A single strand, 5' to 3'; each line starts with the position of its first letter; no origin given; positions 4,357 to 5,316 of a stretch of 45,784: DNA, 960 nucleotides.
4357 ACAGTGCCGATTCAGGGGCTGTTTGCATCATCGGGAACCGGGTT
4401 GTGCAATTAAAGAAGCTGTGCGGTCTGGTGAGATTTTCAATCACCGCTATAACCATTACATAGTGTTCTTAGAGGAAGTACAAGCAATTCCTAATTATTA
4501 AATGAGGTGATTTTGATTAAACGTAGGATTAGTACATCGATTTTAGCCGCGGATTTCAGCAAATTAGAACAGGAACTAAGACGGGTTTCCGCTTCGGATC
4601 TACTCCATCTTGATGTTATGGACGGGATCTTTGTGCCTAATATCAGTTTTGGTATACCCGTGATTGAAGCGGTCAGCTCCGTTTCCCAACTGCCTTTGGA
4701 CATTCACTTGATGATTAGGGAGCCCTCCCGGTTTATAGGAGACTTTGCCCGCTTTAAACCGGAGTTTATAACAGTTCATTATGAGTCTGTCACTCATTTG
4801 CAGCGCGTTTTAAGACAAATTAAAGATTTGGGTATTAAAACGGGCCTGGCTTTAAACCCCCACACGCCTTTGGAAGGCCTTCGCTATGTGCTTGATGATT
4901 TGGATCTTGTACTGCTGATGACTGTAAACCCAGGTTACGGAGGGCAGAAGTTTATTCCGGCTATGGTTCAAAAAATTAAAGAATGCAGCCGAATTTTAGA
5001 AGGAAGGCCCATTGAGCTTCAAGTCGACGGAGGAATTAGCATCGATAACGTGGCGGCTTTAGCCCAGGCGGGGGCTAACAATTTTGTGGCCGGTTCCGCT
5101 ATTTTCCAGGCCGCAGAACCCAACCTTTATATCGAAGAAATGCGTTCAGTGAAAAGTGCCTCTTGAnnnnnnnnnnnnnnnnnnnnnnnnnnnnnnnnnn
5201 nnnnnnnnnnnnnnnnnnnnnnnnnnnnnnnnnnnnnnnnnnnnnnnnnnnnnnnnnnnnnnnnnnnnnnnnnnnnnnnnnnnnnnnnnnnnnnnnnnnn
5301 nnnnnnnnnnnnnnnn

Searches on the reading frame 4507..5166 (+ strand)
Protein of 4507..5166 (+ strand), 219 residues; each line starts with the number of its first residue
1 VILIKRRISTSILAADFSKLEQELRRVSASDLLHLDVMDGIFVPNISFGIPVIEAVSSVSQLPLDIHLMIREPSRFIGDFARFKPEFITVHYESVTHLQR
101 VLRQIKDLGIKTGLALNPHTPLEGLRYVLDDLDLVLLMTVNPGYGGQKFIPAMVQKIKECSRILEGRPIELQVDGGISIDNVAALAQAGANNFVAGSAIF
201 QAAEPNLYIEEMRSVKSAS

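Call 8: find_encoding_contigs(protein=window:4507-5166:+, flank=10000, max_places=10)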
Protein window:4507-5166:+ (219 aa): no gene with exactly this product is on record in the collection.

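Call 12: find_homologous_proteins(query=window:4507-5166:+, max_evalue=1e-40)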
Query window:4507-5166:+ (219 aa): 7864 proteins with E <= 1e-40 among 8000 candidates; the best 120 are listed.
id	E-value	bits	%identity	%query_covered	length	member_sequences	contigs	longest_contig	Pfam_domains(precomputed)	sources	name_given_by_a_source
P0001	1.9e-134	464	100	99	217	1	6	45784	PF00834.26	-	-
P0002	4.5e-97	342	69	99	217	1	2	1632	PF00834.26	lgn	-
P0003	4.4e-96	338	69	98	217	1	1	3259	PF00834.26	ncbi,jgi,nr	ncbi:MAG: ribulose-phosphate 3-epimerase [Firmicutes bacterium]|nr:ribulose-phosphate 3-epimerase [B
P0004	1.7e-95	337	69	98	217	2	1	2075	PF00834.26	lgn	-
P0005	2.3e-95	336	70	97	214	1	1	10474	PF00834.26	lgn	-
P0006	3.0e-95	336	69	97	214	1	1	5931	PF00834.26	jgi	-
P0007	4.0e-95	335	69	97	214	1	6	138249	PF00834.26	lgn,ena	-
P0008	4.8e-95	335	70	97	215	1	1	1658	PF00834.26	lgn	-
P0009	1.4e-94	334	68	97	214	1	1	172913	PF00834.26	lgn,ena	-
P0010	2.2e-94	333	67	97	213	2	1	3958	PF00834.26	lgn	-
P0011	2.5e-94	333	70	97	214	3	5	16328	PF00834.26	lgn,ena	-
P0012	2.6e-94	333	68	97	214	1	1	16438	PF00834.26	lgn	-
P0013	5.1e-94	332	68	96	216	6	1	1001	PF00834.26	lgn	-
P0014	1.5e-93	330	70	96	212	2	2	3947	PF00834.26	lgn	-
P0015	1.9e-93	330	67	98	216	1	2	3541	PF00834.26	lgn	-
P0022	1.8e-90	320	65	99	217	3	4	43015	PF00834.26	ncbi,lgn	-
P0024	2.0e-90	320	66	97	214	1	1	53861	PF00834.26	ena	-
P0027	1.1e-89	318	64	96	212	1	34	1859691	PF00834.26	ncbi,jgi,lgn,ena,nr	ncbi:MAG: ribulose-phosphate 3-epimerase [Bacillota bacterium]|nr:ribulose-phosphate 3-epimerase [Ba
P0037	2.2e-88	313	66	97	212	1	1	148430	PF00834.26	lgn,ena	-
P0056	4.5e-86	306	63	95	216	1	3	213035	PF00834.26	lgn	-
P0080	7.3e-78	279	59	96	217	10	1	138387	PF00834.26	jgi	-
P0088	2.9e-74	267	58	97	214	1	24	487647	PF00834.26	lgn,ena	-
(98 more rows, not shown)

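Call 13: find_encoding_contigs(protein=P0001, flank=6000, max_places=10)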
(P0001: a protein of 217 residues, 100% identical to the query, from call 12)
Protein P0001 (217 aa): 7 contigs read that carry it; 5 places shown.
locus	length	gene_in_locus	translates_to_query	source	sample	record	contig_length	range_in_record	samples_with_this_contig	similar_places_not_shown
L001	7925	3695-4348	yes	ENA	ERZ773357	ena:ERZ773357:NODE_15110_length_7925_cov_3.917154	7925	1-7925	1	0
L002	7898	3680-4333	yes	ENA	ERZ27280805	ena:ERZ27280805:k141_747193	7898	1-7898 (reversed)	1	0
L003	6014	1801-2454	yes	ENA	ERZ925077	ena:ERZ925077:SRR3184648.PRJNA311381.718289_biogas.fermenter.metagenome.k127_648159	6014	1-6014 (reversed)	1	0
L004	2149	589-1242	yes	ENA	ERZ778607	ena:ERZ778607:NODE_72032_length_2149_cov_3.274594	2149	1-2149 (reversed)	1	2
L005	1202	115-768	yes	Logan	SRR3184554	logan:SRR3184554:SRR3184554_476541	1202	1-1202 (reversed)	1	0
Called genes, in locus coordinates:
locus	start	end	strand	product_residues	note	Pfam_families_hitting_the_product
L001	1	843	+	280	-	?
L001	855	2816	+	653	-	PF00069:Pkinase, PF07714:PK_Tyr_Ser-Thr, PF03109:ABC1, PF03793:PASTA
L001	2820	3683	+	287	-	PF16745:RsgA_N, PF01926:MMR_HSR1 (faint), PF03193:RsgA_GTPase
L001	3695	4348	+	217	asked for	PF00834:Ribul_P_3_epim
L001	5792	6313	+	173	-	PF09515:Thia_YuaJ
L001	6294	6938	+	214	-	PF04263:TPK_catalytic, PF04265:TPK_B1_binding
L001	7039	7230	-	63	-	PF00830:Ribosomal_L28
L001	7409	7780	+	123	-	PF03780:Asp23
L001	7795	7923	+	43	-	?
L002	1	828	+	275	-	?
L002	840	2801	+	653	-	PF00069:Pkinase, PF07714:PK_Tyr_Ser-Thr, PF03109:ABC1, PF03793:PASTA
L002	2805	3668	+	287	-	PF16745:RsgA_N, PF01926:MMR_HSR1 (faint), PF03193:RsgA_GTPase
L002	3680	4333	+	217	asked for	PF00834:Ribul_P_3_epim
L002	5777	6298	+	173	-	PF09515:Thia_YuaJ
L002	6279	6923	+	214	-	PF04263:TPK_catalytic, PF04265:TPK_B1_binding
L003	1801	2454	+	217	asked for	PF00834:Ribul_P_3_epim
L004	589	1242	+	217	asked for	PF00834:Ribul_P_3_epim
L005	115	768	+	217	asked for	PF00834:Ribul_P_3_epim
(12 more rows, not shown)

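Call 15: find_encoding_contigs(protein=P0007, flank=5000, max_places=2)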
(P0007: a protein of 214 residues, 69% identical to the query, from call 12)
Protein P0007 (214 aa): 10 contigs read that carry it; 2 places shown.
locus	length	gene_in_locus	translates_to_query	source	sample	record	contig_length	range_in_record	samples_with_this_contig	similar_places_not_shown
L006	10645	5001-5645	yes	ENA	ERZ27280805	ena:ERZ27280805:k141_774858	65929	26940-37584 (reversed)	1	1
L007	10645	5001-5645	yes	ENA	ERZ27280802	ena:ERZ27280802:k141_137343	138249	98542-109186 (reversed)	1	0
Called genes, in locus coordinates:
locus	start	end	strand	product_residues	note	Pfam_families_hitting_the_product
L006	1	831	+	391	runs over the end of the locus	PF01098:FTSW_RODA_SPOVE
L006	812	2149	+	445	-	PF21922:PBP_dimer_2, PF00905:Transpeptidase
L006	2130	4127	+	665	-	PF00069:Pkinase, PF07714:PK_Tyr_Ser-Thr, PF03109:ABC1, PF03793:PASTA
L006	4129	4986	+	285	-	PF16745:RsgA_N, PF03193:RsgA_GTPase, PF01926:MMR_HSR1 (weak)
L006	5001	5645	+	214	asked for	PF00834:Ribul_P_3_epim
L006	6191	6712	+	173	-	PF09515:Thia_YuaJ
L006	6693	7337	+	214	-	PF04263:TPK_catalytic, PF04265:TPK_B1_binding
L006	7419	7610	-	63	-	PF00830:Ribosomal_L28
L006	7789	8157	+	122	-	PF03780:Asp23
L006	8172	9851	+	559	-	PF02734:Dak2, PF21645:FakA-like_M, PF13684:FakA-like_C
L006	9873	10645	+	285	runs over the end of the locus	PF02645:DegV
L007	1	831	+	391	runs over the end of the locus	PF01098:FTSW_RODA_SPOVE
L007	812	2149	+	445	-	PF21922:PBP_dimer_2, PF00905:Transpeptidase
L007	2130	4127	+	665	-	PF00069:Pkinase, PF07714:PK_Tyr_Ser-Thr, PF03109:ABC1, PF03793:PASTA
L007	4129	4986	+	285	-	PF16745:RsgA_N, PF03193:RsgA_GTPase, PF01926:MMR_HSR1 (weak)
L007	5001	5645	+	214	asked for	PF00834:Ribul_P_3_epim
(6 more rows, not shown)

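Call 16: find_encoding_contigs(protein=P0009, flank=5000, max_places=2)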
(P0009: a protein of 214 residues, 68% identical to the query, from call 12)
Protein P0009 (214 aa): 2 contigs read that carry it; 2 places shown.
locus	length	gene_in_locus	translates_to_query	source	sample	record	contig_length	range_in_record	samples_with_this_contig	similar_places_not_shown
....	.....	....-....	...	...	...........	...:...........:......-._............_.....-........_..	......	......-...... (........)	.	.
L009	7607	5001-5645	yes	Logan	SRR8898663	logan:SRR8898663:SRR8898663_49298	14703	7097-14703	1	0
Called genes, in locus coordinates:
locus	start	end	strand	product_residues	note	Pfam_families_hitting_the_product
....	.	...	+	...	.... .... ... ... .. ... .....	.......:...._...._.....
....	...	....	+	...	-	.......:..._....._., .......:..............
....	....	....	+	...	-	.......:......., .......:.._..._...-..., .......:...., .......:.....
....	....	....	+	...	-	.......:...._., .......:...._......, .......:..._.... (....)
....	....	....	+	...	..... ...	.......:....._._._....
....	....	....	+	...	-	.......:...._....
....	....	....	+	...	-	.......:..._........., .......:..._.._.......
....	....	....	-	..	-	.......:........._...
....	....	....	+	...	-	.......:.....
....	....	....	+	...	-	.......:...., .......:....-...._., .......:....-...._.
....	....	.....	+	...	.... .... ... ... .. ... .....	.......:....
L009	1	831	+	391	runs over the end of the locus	PF01098:FTSW_RODA_SPOVE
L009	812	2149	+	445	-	PF21922:PBP_dimer_2, PF00905:Transpeptidase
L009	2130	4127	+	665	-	PF00069:Pkinase, PF07714:PK_Tyr_Ser-Thr, PF03109:ABC1, PF03793:PASTA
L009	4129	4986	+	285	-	PF16745:RsgA_N, PF03193:RsgA_GTPase, PF01926:MMR_HSR1 (weak)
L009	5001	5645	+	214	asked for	PF00834:Ribul_P_3_epim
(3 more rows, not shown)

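Call 17: find_encoding_contigs(protein=P0005, flank=5000, max_places=2)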
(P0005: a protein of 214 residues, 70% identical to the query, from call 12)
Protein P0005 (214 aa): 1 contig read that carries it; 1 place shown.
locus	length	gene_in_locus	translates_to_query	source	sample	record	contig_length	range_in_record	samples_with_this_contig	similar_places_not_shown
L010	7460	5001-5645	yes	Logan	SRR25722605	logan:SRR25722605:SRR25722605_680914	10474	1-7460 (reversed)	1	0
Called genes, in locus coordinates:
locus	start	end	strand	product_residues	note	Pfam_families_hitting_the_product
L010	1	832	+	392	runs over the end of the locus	PF01098:FTSW_RODA_SPOVE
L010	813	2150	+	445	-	PF21922:PBP_dimer_2, PF00905:Transpeptidase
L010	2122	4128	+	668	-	PF00069:Pkinase, PF07714:PK_Tyr_Ser-Thr, PF03109:ABC1, PF03793:PASTA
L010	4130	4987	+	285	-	PF16745:RsgA_N, PF03193:RsgA_GTPase, PF01926:MMR_HSR1 (weak)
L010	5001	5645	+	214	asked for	PF00834:Ribul_P_3_epim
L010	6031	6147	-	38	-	-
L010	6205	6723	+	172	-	PF09515:Thia_YuaJ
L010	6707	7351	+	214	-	PF04263:TPK_catalytic, PF04265:TPK_B1_binding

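Call 21: find_related_loci(query=window:4513-5163:+, collection=genome_contigs, flank=4000)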
Query window:4513-5163:+ (217 aa) in genome_contigs; peptide patterns used: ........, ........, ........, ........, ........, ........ (x = any residue, [..] = any of these).
600 stretches matched a pattern (row limit reached: there are more); 573 encode a relative of the query (tblastn E <= 1e-3); the best 80 are kept; 80 distinct loci.
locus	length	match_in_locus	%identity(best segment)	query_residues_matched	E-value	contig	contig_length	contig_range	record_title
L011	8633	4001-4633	68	2-212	5e-102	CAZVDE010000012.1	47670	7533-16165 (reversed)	MAG TPA_asm: uncultured Clostridiaceae bacterium isolate SRP192927_co8_23 genome assembly, contig: NODE_536_length_47670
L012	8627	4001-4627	65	5-213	1e-95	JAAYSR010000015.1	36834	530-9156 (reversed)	MAG: Bacillota bacterium isolate AS23ysBPME_360 6985_AS23, whole genome shotgun sequence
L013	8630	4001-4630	67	2-211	9e-96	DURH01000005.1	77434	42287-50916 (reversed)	MAG TPA_asm: Bacillota bacterium isolate AS08sgBPME_75 16136_AS08, whole genome shotgun sequence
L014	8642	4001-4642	63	2-215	1e-92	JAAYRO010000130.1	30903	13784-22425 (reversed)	MAG: Bacillota bacterium isolate AS23ysBPME_205 107240_AS23, whole genome shotgun sequence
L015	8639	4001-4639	65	1-213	3e-92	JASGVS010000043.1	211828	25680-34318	MAG: Bacillota bacterium isolate MAG218_SZBP c_000000074792, whole genome shotgun sequence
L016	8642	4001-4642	58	1-214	1e-81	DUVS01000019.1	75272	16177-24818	MAG TPA_asm: Bacillota bacterium isolate AS08sgBPME_46 124859_AS08, whole genome shotgun sequence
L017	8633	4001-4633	57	3-213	8e-80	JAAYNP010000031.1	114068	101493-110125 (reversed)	MAG: Bacillota bacterium isolate AS21ysBPME_219 50646_AS21, whole genome shotgun sequence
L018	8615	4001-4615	56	9-211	1e-68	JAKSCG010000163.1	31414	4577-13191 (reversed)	MAG: Halanaerobiales bacterium isolate MAG.272 k141_5445737, whole genome shotgun sequence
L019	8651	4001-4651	50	5-217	5e-68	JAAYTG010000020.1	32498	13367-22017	MAG: Clostridiales bacterium isolate AS23ysBPME_90 14823_AS23, whole genome shotgun sequence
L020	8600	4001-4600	51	5-200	5e-67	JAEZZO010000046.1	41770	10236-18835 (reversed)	MAG: Bacillota bacterium isolate OH_PFB_52 k127_277401, whole genome shotgun sequence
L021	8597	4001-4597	52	6-200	5e-67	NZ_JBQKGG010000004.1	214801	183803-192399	Candidatus Paralachnospira sp. LCP21S3_A2 contig00004, whole genome shotgun sequence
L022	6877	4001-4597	51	6-200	6e-66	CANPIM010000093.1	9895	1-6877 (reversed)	MAG TPA_asm: uncultured Lachnospiraceae bacterium isolate SRR15730553_bin.63_metawrap_v1.3_MAG genome assembly, contig:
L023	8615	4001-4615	51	6-205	2e-65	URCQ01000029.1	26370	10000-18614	uncultured Pseudobutyrivibrio sp. isolate UMGS881 genome assembly, contig: NODE_151_length_26370_cov_21.330686, whole ge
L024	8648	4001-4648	49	1-212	1e-65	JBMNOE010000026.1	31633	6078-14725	MAG: Christensenellales bacterium isolate SBF912SR6HQ0007 scaffold_2432_c1, whole genome shotgun sequence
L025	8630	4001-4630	47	6-212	2e-65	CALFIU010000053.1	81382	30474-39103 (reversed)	MAG TPA_asm: uncultured Bacteroidales bacterium isolate ERR1278074_bin.74_CONCOCT_v1.1_MAG genome assembly, contig: ERZ8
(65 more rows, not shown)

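Call 32: find_encoding_contigs(protein=P0027, flank=3000, max_places=1)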
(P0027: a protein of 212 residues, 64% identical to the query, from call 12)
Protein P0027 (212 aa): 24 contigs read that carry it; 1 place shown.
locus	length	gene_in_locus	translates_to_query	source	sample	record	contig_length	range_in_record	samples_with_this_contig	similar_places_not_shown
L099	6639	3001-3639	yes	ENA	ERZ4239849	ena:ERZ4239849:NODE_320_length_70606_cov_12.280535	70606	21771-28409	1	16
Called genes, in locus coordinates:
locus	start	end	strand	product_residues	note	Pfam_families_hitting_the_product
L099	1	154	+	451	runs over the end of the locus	PF21922:PBP_dimer_2, PF00905:Transpeptidase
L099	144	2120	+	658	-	PF00069:Pkinase, PF07714:PK_Tyr_Ser-Thr, PF03109:ABC1, PF03793:PASTA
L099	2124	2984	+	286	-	PF16745:RsgA_N, PF03193:RsgA_GTPase, PF01926:MMR_HSR1 (weak)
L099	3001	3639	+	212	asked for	PF00834:Ribul_P_3_epim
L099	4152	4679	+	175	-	PF09515:Thia_YuaJ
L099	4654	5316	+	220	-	PF04263:TPK_catalytic, PF04265:TPK_B1_binding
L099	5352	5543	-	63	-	PF00830:Ribosomal_L28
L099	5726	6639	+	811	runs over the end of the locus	PF06165:GH94_b-supersand, PF17167:Glyco_hydro_94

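Call 33: find_encoding_contigs(protein=P0024, flank=3000, max_places=1)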
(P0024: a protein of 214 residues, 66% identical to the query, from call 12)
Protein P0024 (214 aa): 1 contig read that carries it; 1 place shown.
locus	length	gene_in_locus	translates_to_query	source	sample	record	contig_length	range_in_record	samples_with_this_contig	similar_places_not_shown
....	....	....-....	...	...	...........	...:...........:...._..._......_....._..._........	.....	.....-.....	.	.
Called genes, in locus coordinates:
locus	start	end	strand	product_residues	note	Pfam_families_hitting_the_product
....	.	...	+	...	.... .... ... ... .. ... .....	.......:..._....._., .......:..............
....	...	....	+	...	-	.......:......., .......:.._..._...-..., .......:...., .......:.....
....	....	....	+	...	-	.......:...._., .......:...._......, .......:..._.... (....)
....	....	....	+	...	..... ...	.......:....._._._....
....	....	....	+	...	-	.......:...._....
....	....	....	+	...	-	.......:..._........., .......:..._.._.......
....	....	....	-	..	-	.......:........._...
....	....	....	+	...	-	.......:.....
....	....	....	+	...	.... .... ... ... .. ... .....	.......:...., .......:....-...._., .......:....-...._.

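Call 34: find_encoding_contigs(protein=P0056, flank=3000, max_places=1)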
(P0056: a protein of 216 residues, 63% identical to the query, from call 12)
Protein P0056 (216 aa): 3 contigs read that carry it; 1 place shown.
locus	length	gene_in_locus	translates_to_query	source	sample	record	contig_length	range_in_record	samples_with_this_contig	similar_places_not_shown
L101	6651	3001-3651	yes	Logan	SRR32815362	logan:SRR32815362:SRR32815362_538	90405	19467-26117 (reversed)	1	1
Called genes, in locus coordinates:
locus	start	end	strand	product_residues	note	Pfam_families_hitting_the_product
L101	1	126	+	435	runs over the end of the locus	PF21922:PBP_dimer_2, PF00905:Transpeptidase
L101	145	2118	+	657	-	PF00069:Pkinase, PF07714:PK_Tyr_Ser-Thr, PF03109:ABC1, PF03793:PASTA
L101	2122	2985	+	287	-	PF16745:RsgA_N, PF03193:RsgA_GTPase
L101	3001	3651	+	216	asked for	PF00834:Ribul_P_3_epim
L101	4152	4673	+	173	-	PF09515:Thia_YuaJ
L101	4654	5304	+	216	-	PF04263:TPK_catalytic, PF04265:TPK_B1_binding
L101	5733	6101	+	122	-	PF03780:Asp23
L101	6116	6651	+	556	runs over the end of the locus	PF02734:Dak2, PF21645:FakA-like_M, PF13684:FakA-like_C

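Call 35: find_encoding_contigs(protein=P0037, flank=3000, max_places=1)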
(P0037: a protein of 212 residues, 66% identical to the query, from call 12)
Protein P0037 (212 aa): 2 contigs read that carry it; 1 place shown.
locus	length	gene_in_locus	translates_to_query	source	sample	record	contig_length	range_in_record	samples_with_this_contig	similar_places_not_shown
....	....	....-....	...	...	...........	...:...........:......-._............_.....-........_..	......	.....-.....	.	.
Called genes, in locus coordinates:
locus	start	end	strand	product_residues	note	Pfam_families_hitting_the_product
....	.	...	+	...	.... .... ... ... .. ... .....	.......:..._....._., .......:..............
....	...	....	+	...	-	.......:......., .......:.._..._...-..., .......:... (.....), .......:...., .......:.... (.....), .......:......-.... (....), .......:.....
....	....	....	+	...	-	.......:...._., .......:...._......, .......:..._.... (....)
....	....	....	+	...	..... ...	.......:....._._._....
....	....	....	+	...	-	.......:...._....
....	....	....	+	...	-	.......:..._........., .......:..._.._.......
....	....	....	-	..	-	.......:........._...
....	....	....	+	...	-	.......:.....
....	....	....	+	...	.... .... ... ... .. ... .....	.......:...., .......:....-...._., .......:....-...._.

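Call 36: find_encoding_contigs(protein=P0080, flank=3000, max_places=1)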
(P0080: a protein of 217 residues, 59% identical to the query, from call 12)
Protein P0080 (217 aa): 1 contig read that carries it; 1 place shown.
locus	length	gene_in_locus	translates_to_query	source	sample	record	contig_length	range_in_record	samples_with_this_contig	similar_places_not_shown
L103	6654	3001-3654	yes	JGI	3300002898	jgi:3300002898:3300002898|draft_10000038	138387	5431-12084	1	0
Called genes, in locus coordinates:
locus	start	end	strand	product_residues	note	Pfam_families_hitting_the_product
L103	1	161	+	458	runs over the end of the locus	PF21922:PBP_dimer_2, PF00905:Transpeptidase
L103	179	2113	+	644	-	PF00069:Pkinase, PF01636:APH (faint), PF07714:PK_Tyr_Ser-Thr, PF03109:ABC1, PF14531:Kinase-like (weak), PF03793:PASTA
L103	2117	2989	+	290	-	PF16745:RsgA_N, PF03193:RsgA_GTPase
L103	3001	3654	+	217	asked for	PF00834:Ribul_P_3_epim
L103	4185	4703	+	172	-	PF09515:Thia_YuaJ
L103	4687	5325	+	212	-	PF04263:TPK_catalytic, PF04265:TPK_B1_binding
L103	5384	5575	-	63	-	PF00830:Ribosomal_L28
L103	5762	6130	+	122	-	PF03780:Asp23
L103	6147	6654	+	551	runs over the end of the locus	PF02734:Dak2, PF21645:FakA-like_M, PF13684:FakA-like_C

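Call 37: find_encoding_contigs(protein=P0088, flank=3000, max_places=1)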
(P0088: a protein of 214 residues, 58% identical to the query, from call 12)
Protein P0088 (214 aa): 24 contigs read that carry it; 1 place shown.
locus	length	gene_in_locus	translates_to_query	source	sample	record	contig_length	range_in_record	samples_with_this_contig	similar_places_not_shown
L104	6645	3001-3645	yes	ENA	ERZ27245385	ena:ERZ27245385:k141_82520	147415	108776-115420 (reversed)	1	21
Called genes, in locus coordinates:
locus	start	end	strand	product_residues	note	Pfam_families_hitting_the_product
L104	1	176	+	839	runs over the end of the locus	PF01098:FTSW_RODA_SPOVE, PF21922:PBP_dimer_2, PF00905:Transpeptidase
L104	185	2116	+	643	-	PF00069:Pkinase, PF07714:PK_Tyr_Ser-Thr, PF01636:APH (faint), PF03109:ABC1, PF03793:PASTA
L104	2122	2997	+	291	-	PF16745:RsgA_N, PF03193:RsgA_GTPase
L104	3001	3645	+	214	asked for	PF00834:Ribul_P_3_epim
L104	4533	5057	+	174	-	PF09515:Thia_YuaJ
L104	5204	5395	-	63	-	PF00830:Ribosomal_L28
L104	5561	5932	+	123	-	PF03780:Asp23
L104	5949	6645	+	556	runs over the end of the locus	PF02734:Dak2, PF21645:FakA-like_M, PF13684:FakA-like_C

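Call 38: find_encoding_contigs(protein=P0022, flank=3000, max_places=1)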
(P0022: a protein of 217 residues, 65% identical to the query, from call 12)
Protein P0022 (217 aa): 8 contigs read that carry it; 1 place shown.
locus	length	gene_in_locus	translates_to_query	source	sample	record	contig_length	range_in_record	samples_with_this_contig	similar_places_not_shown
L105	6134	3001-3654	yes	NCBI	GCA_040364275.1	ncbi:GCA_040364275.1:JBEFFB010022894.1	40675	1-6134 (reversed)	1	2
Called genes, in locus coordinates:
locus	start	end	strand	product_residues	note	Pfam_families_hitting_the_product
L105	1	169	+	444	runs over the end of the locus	PF21922:PBP_dimer_2, PF00905:Transpeptidase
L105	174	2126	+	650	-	PF00069:Pkinase, PF07714:PK_Tyr_Ser-Thr, PF03109:ABC1, PF03793:PASTA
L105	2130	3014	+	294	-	PF16745:RsgA_N, PF03193:RsgA_GTPase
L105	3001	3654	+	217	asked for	PF00834:Ribul_P_3_epim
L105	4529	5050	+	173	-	PF09515:Thia_YuaJ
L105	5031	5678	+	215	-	PF04263:TPK_catalytic, PF04265:TPK_B1_binding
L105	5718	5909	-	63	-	PF00830:Ribosomal_L28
